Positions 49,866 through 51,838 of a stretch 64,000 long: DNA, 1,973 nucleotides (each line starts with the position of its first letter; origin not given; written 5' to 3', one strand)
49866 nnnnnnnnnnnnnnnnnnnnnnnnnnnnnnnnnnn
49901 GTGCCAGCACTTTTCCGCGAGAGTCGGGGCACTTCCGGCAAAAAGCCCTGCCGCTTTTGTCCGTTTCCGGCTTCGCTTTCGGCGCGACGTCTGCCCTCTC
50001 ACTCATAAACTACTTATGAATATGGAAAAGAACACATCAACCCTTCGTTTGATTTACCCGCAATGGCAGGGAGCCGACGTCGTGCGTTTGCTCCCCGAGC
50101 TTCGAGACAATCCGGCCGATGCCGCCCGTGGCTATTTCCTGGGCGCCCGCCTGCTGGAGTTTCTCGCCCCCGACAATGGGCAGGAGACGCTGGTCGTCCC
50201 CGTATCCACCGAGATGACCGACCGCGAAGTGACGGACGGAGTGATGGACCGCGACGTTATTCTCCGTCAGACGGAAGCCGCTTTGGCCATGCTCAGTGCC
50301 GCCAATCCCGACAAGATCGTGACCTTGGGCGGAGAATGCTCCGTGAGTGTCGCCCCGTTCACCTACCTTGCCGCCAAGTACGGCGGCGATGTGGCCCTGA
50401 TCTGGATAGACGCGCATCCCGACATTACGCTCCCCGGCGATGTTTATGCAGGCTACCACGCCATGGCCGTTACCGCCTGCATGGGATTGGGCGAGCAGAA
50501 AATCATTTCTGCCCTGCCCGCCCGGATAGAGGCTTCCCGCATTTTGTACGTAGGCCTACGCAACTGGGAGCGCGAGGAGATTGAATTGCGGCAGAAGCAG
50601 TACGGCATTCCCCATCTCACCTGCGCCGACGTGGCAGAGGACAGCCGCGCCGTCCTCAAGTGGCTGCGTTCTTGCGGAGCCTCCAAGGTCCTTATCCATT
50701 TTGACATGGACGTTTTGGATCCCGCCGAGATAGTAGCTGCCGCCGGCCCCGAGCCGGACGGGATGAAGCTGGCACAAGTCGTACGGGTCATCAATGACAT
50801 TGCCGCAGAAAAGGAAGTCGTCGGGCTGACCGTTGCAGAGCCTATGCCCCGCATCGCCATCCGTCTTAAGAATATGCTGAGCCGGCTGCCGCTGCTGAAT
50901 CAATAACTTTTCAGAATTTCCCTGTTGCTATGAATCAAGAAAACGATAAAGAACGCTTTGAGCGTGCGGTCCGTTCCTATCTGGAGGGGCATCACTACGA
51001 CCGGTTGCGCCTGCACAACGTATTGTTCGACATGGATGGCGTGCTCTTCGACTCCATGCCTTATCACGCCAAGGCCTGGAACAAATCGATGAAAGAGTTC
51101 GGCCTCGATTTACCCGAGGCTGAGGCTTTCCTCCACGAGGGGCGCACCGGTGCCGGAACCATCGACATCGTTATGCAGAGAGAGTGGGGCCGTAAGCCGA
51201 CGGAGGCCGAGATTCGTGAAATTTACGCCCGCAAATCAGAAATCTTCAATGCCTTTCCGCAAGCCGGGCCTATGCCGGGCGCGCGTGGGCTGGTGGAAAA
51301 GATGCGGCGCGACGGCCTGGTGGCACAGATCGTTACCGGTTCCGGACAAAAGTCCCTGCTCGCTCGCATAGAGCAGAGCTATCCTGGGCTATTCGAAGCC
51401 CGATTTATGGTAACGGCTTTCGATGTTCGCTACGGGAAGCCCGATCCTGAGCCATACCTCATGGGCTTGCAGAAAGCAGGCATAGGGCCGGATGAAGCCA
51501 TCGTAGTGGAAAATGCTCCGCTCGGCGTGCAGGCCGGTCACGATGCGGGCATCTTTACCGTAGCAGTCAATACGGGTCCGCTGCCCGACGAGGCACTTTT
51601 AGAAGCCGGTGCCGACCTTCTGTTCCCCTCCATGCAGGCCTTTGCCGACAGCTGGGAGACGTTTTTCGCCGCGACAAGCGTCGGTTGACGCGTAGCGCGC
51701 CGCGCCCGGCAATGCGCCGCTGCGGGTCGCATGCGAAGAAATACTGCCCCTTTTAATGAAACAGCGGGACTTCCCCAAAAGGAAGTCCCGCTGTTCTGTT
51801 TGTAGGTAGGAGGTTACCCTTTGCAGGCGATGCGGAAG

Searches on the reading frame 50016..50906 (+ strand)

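Call 12: search_protein_families(library=pfam, proteins=[window:50016-50906:+], max_evalue=0.01)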
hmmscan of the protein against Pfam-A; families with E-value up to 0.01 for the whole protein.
window:50016-50906:+ (296 aa): 1 family
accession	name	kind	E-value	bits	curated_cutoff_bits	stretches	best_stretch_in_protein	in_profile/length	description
PF00491.26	Arginase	-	9.9e-29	101.1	22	1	76-280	63-259/280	Arginase family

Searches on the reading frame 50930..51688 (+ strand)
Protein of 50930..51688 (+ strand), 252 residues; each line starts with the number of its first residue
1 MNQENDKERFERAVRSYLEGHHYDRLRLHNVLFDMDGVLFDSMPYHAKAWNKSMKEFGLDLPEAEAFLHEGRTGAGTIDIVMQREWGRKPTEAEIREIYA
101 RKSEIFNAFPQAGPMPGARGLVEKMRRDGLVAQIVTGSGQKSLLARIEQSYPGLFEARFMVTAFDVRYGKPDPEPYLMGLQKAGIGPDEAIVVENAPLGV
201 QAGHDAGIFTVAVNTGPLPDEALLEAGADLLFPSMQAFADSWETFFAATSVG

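Call 12: search_protein_families(library=pfam, proteins=[window:50930-51688:+], max_evalue=0.01)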
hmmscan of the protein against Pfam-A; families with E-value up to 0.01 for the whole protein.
window:50930-51688:+ (252 aa): 2 families
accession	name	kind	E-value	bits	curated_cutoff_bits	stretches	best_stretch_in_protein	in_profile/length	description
PF13419.12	HAD_2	-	6.3e-21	75.7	23.8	1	31-213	1-178/178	Haloacid dehalogenase-like hydrolase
PF00702.32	Hydrolase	-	9.4e-19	69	26.4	1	31-207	4-191/191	haloacid dehalogenase-like hydrolase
